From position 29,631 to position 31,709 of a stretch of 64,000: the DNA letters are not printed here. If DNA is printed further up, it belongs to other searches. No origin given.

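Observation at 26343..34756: Two divergent AprB/AprA-like ferredoxin-flavoprotein pairs in mirror order, wired to a TAXI-TRAP importer: candidate undescribed redox catabolic module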

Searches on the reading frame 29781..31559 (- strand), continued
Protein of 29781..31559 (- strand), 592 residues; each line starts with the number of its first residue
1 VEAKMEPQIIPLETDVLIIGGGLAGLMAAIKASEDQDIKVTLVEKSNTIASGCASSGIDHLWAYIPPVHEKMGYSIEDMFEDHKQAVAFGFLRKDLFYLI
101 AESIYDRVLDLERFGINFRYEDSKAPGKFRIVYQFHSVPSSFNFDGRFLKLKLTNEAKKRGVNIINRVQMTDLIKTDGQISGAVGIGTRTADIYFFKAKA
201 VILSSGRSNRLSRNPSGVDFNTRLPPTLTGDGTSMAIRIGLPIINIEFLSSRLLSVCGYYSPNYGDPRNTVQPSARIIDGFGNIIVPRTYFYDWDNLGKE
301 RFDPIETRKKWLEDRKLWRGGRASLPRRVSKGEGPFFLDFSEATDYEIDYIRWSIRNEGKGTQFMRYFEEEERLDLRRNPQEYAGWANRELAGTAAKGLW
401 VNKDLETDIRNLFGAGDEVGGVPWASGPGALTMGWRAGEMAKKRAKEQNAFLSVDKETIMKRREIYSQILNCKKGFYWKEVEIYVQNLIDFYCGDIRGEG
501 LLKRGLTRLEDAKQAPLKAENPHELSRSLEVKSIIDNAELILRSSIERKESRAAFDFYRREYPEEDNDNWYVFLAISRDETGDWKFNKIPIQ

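Call 69: search_dna_similar(query=window:29781-31559:-, collection=plasmids, mode=protein, max_evalue=1e-10, max_rows=15)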
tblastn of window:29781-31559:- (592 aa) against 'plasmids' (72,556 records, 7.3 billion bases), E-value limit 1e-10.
Records with a match: 57; places in all: 59; records where one place covers at least 80% of the query: 56.
Best place of each record, by identity: <60% 57.
By first word of the organism name: Paraburkholderia 8; Rhizobium 5; Sinorhizobium 5; Burkholderia 4; Acinetobacter 4; Bradyrhizobium 4; Ensifer 3; Mesorhizobium 3; Caballeronia 2; Methylobacterium 2; and 13 more.
By predicted mobility (MOB-suite, as given by PLSDB): non-mobilizable 35; conjugative 16; mobilizable 6.
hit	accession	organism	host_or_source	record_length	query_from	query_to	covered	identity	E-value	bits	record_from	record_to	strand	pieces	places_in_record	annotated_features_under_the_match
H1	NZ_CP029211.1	Aquabacterium olei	cell culture,soil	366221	4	582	98%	28.9%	2e-34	147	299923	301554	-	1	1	fumarate reductase/succinate dehydrogenase flavoprotein subunit | GntR family transcriptional regulator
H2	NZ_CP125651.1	Rhizobium sp. BT04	Phaseolus vulgaris,Pure culture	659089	12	572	95%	29.8%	1e-33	145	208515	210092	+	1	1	fumarate reductase/succinate dehydrogenase flavoprotein subunit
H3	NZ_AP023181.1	Paraburkholderia sp. PGU19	Physopelta gutta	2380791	2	582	98%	28.7%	7e-35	148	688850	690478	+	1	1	none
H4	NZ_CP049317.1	Caballeronia sp. SBC2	whole organism,soil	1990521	2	592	100%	28.1%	8e-33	142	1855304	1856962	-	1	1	none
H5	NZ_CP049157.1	Caballeronia sp. SBC1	whole organism,soil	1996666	2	592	100%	28.1%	8e-33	142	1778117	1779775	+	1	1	none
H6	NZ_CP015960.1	Paraburkholderia caribensis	Mimosa,single cell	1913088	2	592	100%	27.8%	4e-35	149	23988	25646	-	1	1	none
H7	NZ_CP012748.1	Paraburkholderia caribensis MBA4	soil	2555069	2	592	100%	27.8%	9e-35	148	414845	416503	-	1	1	none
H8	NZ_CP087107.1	Methylobacterium sp. NMS14P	Coffea arabica,Pure culture,root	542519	6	588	98%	28.2%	1e-30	135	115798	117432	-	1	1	fumarate reductase/succinate dehydrogenase flavoprotein subunit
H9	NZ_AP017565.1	Pseudanabaena sp. ABRG5-3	-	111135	12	592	98%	28.2%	5e-37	155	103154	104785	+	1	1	fumarate reductase/succinate dehydrogenase flavoprotein subunit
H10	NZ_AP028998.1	Paraburkholderia sp. 22B1P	-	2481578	2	592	100%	27.7%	4e-34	146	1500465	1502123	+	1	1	none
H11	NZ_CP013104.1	Paraburkholderia caribensis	-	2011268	2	592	100%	27.7%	7e-34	145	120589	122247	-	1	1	none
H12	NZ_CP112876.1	Pseudanabaena galeata CCNP1313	-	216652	12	592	98%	28.1%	2e-36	153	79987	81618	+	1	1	fumarate reductase/succinate dehydrogenase flavoprotein subunit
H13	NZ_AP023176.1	Paraburkholderia largidicola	Physopelta gutta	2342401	2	592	100%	27.5%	2e-33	144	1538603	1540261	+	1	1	none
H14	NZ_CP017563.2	Paraburkholderia sprentiae WSM5005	Lebeckia ambigua,root nodule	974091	2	592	100%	27.4%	9e-33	142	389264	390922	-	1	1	fumarate reductase/succinate dehydrogenase flavoprotein subunit | GntR family transcriptional regulator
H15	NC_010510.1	Methylobacterium radiotolerans JCM 2831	-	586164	12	588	97%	27.8%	2e-29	132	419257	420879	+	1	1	fumarate reductase/succinate dehydrogenase flavoprotein subunit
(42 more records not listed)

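Call 70: get_annotated_region(hit=H1, flank=8000)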
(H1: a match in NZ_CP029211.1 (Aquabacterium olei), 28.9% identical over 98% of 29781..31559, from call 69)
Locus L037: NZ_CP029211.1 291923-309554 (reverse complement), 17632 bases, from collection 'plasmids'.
description: Aquabacterium olei strain NBRC 110486 plasmid pTB101, complete sequence
organism: Aquabacterium olei (NCBI taxid 1296669)
taxonomy: Bacteria; Pseudomonadota; Betaproteobacteria; Burkholderiales; ; Aquabacterium; Aquabacterium olei
host: -; source: cell culture,soil; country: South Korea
typing (MOB-suite, as given by PLSDB): non-mobilizable; replicon rep_cluster_2389
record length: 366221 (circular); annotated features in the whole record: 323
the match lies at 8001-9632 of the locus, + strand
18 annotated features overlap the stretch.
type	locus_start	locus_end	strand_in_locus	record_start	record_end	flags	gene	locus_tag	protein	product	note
CDS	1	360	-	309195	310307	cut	-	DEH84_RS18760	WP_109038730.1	efflux RND transporter periplasmic adaptor subunit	GO:0006810 - transport [Evidence IEA]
CDS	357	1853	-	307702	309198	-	-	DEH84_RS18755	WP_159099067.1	TolC family protein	GO:0055085 - transmembrane transport [Evidence IEA]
CDS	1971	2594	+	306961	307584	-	-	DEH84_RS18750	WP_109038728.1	TetR/AcrR family transcriptional regulator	GO:0006355 - regulation of DNA-templated transcription [Evidence IEA]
CDS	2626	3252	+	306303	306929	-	-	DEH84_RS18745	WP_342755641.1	TetR/AcrR family transcriptional regulator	GO:0006355 - regulation of DNA-templated transcription [Evidence IEA]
CDS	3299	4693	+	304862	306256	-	-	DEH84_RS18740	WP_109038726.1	MFS transporter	-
CDS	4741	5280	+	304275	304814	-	-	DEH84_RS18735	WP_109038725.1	PaaI family thioesterase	-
CDS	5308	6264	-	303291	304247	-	-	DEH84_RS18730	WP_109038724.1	LysR family transcriptional regulator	-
CDS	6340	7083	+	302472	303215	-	-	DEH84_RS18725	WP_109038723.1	sulfite exporter TauE/SafE family protein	GO:0006810 - transport [Evidence IEA]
CDS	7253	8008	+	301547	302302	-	-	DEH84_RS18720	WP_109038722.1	GntR family transcriptional regulator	-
CDS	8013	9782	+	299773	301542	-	-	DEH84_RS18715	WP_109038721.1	fumarate reductase/succinate dehydrogenase flavoprotein subunit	-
CDS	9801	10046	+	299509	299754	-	-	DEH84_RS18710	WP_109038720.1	ferredoxin family protein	-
CDS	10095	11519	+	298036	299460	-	-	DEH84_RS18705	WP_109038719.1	ABC transporter substrate-binding protein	-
CDS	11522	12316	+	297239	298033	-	-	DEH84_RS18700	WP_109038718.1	ABC transporter permease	-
CDS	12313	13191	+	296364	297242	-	-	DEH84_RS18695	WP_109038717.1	ABC transporter ATP-binding protein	GO:0006810 - transport [Evidence IEA]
CDS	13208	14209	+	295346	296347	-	-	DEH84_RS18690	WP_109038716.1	HEAT repeat domain-containing protein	-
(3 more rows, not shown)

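Call 71: get_annotated_region(hit=H14, flank=8000)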
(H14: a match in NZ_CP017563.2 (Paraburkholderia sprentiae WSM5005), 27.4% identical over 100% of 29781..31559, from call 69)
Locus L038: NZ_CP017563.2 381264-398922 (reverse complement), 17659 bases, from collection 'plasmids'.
description: Paraburkholderia sprentiae WSM5005 plasmid pl1WSM5005, complete sequence
organism: Paraburkholderia sprentiae WSM5005 (NCBI taxid 754502)
taxonomy: Bacteria; Pseudomonadota; Betaproteobacteria; Burkholderiales; Burkholderiaceae; Paraburkholderia; Paraburkholderia sprentiae; Paraburkholderia sprentiae WSM5005
host: -; source: Lebeckia ambigua,root nodule; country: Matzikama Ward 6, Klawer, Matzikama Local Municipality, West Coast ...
typing (MOB-suite, as given by PLSDB): non-mobilizable
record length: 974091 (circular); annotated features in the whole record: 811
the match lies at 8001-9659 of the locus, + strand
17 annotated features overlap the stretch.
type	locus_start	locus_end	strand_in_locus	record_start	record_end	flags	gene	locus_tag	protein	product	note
CDS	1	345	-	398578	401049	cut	-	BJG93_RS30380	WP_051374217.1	ATP-binding cassette domain-containing protein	-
CDS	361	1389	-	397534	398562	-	-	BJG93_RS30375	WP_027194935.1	ABC transporter substrate-binding protein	-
CDS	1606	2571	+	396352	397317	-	-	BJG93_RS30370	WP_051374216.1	LysR substrate-binding domain-containing protein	-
CDS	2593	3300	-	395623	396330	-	-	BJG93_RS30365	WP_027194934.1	transcriptional regulator NanR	-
CDS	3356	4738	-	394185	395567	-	oiaK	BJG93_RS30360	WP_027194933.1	3-oxo-isoapionate kinase OiaK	GO:0005975 - carbohydrate metabolic process [Evidence IEA]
CDS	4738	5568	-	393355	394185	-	-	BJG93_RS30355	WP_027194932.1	phosphogluconate dehydrogenase C-terminal domain-containing protein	-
CDS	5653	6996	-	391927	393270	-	-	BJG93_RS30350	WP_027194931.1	MFS transporter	GO:0055085 - transmembrane transport [Evidence IEA]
CDS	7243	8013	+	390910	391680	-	-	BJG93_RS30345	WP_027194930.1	GntR family transcriptional regulator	-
CDS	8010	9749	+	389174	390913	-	-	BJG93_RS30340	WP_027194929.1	fumarate reductase/succinate dehydrogenase flavoprotein subunit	-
CDS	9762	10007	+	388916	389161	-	-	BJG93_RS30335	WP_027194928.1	ferredoxin family protein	-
CDS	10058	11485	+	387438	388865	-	-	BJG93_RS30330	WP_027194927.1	ABC transporter substrate-binding protein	-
CDS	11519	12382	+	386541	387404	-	-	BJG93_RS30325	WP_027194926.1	ABC transporter permease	-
CDS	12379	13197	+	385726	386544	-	-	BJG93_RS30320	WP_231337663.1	ABC transporter ATP-binding protein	GO:0006810 - transport [Evidence IEA]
CDS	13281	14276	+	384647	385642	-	-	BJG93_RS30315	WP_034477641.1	HEAT repeat domain-containing protein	-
CDS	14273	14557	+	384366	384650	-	-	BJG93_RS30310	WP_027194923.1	DUF971 domain-containing protein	-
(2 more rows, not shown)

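Call 72: get_annotated_region(hit=H9, flank=8000)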
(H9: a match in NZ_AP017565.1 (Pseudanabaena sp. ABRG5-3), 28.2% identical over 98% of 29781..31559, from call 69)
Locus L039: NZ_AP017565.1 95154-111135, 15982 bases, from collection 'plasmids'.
description: Pseudanabaena sp. ABRG5-3 plasmid ABRG53e, complete sequence
organism: Pseudanabaena sp. ABRG5-3 (NCBI taxid 685565)
taxonomy: Bacteria; Cyanobacteriota; Cyanophyceae; Pseudanabaenales; Pseudanabaenaceae; Pseudanabaena; Pseudanabaena sp. ABRG5-3
host: -; source: -; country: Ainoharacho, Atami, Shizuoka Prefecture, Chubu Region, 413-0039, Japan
typing (MOB-suite, as given by PLSDB): non-mobilizable
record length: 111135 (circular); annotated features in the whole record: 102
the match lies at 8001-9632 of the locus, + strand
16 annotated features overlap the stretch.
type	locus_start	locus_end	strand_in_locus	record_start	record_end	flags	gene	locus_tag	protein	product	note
CDS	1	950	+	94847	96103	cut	-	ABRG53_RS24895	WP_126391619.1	PAS domain-containing sensor histidine kinase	-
CDS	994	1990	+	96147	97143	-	-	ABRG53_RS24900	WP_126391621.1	IS1 family transposase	-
CDS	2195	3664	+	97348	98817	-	-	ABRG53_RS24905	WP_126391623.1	ABC transporter substrate-binding protein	-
CDS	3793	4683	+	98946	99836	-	-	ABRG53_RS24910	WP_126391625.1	ABC transporter permease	-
CDS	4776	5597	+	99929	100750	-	-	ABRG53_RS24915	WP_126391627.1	ABC transporter ATP-binding protein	GO:0006810 - transport [Evidence IEA]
CDS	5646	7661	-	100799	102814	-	-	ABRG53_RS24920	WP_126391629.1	LysR substrate-binding domain-containing protein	-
CDS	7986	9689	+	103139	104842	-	-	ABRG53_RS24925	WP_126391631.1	fumarate reductase/succinate dehydrogenase flavoprotein subunit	-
CDS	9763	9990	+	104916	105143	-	-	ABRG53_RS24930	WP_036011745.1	ferredoxin family protein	-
CDS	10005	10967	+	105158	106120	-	-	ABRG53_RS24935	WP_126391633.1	HEAT repeat domain-containing protein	-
CDS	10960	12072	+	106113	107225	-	-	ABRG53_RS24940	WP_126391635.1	Mrp/NBP35 family ATP-binding protein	-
CDS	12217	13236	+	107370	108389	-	-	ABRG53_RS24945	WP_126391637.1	YeiH family protein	-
CDS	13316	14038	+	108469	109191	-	-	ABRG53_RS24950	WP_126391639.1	sulfite exporter TauE/SafE family protein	GO:0006810 - transport [Evidence IEA]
CDS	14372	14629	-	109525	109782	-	-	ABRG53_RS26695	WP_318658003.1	hypothetical protein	-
CDS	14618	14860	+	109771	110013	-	-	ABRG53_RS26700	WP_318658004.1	transposase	-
CDS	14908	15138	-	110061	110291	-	-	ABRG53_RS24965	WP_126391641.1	hypothetical protein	-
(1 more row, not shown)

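Call 75: search_solved_structures(query=L037:8013-9782:+, max_evalue=1e-10, show_alignments=2)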
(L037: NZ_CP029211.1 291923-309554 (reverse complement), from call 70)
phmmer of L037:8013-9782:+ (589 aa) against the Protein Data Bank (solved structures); distinct sequences matched with E-value up to 1e-10: 24.
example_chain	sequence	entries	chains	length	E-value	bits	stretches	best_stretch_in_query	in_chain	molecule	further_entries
8a8o_A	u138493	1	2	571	8.2e-58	199.5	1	9-560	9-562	Alpha-subunit of the PAPS reductase from Methanothermococcus thermolithotrophicus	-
2fja_A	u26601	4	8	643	8.2e-42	146.6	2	7-256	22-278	adenylylsulfate reductase, subunit A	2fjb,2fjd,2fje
1jnr_A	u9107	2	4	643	1.1e-41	146.2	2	7-256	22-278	adenylylsulfate reductase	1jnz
6lum_A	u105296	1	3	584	8.3e-27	97.1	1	5-553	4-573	Succinate dehydrogenase subunit A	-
1nek_A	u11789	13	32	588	5.9e-25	91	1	6-555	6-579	Succinate dehydrogenase flavoprotein subunit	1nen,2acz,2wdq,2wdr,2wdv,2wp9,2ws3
3gyx_A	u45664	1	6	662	3.1e-24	88.6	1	4-296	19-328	Adenylylsulfate Reductase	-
5vpn_A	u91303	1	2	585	2e-19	72.7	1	7-279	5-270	Fumarate reductase flavoprotein subunit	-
3p4p_A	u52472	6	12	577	2.5e-19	72.4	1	7-279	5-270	Fumarate reductase flavoprotein subunit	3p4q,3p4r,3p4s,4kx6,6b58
1kf6_A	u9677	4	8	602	2.9e-19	72.2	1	7-279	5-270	FUMARATE REDUCTASE FLAVOPROTEIN | Fumarate reductase flavoprotein subunit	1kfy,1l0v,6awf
3cir_A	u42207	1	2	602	3e-19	72.1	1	7-279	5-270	Fumarate reductase flavoprotein subunit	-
2b76_A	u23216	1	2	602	4.4e-19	71.6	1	7-279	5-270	Fumarate reductase flavoprotein subunit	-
7d6v_A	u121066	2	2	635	2.8e-18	68.9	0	5-277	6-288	Succinate dehydrogenase subunit A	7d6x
1knp_A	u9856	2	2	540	7.5e-17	64.2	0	5-272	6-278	L-aspartate oxidase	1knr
1chu_A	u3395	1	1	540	8.1e-17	64.1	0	5-272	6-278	PROTEIN (L-ASPARTATE OXIDASE)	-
9lig_A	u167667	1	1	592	1e-16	63.8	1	3-274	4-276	Succinate dehydrogenase [ubiquinone] flavoprotein subunit, mitochondrial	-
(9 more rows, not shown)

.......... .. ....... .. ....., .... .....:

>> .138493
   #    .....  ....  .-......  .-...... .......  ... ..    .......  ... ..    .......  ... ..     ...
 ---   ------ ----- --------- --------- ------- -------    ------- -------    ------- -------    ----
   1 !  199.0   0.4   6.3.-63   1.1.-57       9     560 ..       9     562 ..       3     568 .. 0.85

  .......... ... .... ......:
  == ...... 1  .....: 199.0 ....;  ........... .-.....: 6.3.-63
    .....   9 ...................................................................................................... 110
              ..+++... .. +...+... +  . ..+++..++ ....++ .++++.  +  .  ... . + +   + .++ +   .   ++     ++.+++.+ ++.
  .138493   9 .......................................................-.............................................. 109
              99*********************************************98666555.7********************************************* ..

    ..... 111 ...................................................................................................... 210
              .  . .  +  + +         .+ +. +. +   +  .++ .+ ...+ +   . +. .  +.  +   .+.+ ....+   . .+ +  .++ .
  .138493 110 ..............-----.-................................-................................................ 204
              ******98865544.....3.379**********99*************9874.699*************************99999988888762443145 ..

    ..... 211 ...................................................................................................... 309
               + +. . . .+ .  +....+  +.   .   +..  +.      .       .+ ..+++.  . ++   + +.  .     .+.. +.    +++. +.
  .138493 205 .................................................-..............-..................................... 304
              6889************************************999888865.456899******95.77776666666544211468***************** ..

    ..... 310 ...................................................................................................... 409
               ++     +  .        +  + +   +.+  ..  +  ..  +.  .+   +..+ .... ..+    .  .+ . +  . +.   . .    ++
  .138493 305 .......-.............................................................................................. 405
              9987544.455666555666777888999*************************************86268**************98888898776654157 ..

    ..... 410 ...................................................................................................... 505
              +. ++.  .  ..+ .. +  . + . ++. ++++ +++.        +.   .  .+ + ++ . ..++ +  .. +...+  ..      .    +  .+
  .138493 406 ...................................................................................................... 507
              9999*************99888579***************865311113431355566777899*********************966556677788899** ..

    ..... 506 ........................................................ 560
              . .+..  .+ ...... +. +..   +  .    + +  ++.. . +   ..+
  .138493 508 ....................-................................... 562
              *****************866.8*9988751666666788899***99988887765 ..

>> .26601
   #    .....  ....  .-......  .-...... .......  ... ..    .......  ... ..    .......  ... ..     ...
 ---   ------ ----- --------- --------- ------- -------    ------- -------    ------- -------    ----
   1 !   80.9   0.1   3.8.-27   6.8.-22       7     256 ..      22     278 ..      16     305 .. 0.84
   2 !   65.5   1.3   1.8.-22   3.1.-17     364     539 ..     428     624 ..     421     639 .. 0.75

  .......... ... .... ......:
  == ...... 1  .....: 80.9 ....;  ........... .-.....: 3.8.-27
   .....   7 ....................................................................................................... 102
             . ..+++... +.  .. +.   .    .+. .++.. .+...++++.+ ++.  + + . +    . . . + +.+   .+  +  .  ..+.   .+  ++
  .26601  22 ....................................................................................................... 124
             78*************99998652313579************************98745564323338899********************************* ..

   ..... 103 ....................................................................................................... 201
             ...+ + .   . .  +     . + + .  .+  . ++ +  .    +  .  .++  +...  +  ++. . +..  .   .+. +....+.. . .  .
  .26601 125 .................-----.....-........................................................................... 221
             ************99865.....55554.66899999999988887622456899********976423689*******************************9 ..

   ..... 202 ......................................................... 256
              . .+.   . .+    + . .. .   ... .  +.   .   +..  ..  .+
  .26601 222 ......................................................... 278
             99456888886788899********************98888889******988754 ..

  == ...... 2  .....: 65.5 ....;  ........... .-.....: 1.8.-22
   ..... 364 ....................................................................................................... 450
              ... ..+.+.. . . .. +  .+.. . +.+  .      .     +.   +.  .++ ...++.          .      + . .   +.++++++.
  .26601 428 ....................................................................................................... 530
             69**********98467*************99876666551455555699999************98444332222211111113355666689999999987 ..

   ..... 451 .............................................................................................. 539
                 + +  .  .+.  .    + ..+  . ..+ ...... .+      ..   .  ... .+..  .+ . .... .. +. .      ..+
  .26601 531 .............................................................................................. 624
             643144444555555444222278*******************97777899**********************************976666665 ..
